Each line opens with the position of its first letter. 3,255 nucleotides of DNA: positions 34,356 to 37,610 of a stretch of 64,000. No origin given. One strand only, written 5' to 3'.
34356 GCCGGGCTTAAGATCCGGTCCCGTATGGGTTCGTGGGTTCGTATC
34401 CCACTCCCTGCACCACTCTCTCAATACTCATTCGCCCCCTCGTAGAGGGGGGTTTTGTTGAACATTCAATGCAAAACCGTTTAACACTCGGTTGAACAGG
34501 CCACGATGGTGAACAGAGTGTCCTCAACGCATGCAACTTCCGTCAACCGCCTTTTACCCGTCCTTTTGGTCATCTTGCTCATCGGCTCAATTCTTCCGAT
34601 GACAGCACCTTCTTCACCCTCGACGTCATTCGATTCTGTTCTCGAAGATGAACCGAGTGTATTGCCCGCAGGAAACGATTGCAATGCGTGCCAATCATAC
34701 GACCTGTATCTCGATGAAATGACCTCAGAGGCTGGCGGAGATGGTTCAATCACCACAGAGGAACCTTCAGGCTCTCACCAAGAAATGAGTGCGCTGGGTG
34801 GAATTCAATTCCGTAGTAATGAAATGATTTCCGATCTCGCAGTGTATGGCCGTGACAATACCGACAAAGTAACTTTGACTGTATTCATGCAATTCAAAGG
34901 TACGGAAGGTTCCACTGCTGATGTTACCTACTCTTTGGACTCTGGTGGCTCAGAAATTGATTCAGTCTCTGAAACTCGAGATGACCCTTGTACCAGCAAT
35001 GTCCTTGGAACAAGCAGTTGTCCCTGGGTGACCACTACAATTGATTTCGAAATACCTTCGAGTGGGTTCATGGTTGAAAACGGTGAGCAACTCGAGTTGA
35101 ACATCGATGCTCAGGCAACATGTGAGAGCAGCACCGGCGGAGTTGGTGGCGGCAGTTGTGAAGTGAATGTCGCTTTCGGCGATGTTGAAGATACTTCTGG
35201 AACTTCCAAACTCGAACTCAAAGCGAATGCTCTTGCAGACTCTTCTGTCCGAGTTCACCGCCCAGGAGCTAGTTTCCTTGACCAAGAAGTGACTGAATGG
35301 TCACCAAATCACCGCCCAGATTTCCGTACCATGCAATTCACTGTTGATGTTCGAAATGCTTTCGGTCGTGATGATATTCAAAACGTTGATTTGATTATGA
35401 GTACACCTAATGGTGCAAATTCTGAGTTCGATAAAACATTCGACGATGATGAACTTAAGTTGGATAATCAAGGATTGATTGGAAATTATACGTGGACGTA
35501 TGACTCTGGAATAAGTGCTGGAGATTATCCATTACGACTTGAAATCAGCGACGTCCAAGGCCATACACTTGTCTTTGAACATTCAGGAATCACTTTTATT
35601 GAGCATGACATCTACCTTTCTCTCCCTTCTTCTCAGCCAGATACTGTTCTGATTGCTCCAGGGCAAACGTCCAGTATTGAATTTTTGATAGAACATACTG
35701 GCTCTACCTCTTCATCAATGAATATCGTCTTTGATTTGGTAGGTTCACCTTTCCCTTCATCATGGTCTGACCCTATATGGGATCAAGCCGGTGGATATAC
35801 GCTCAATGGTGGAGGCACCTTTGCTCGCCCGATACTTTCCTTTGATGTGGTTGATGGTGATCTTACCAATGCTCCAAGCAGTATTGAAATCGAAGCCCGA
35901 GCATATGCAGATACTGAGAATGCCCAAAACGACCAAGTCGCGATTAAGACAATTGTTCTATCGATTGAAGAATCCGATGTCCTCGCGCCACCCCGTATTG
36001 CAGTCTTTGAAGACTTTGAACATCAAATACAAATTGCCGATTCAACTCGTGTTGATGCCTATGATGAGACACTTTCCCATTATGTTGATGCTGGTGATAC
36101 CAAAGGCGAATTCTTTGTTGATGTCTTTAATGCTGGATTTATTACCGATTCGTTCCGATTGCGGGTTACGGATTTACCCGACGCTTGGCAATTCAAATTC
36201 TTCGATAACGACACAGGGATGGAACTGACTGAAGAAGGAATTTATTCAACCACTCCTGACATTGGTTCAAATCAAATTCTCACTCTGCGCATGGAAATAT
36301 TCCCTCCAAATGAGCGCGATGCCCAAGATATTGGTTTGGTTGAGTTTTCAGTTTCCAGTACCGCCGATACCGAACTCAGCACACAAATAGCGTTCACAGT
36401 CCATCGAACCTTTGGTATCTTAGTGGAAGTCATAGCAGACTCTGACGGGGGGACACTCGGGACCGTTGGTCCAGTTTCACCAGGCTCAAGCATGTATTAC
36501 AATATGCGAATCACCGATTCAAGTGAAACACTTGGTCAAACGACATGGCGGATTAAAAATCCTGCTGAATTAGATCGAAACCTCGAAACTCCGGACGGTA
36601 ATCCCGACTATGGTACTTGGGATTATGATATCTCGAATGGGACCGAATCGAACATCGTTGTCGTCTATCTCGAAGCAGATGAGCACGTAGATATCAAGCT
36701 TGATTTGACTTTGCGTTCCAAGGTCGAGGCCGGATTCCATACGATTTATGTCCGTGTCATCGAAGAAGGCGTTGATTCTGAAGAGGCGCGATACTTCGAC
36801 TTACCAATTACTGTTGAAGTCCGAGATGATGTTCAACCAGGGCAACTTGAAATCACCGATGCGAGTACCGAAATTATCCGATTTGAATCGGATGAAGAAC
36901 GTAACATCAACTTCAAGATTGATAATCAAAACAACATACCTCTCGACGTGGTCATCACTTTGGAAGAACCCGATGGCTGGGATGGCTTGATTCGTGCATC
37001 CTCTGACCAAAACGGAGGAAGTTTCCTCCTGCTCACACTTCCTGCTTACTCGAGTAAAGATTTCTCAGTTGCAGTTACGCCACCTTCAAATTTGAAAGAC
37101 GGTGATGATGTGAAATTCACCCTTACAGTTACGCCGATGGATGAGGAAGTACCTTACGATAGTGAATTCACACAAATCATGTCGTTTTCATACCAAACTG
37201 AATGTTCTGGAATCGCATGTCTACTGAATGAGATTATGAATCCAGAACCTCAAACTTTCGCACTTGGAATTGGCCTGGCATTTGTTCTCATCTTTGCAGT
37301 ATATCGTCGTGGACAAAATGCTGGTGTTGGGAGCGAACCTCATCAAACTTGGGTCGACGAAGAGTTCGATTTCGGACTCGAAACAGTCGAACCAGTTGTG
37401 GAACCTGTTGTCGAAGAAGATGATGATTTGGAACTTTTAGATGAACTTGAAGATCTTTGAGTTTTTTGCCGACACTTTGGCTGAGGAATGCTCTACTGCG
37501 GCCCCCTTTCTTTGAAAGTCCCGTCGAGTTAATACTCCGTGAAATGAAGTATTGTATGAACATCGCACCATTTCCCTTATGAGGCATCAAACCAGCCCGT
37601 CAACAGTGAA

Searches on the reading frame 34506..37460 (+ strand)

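Call 7: search_protein_families(library=pfam, proteins=[window:34506-37460:+], max_evalue=0.001)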
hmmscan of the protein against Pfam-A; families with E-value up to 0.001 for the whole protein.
window:34506-37460:+ (984 aa): 1 family
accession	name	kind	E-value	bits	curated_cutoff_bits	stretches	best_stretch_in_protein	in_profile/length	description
PF10633.15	NPCBM_assoc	-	0.0001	22.9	24.4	0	812-874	21-76/78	NPCBM-associated, NEW3 domain of alpha-galactosidase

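Call 10: search_protein_families(library=ncbifam, proteins=[window:34506-37460:+], max_evalue=0.1)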
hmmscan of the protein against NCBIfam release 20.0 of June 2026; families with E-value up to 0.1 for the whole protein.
window:34506-37460:+ (984 aa): 0 families
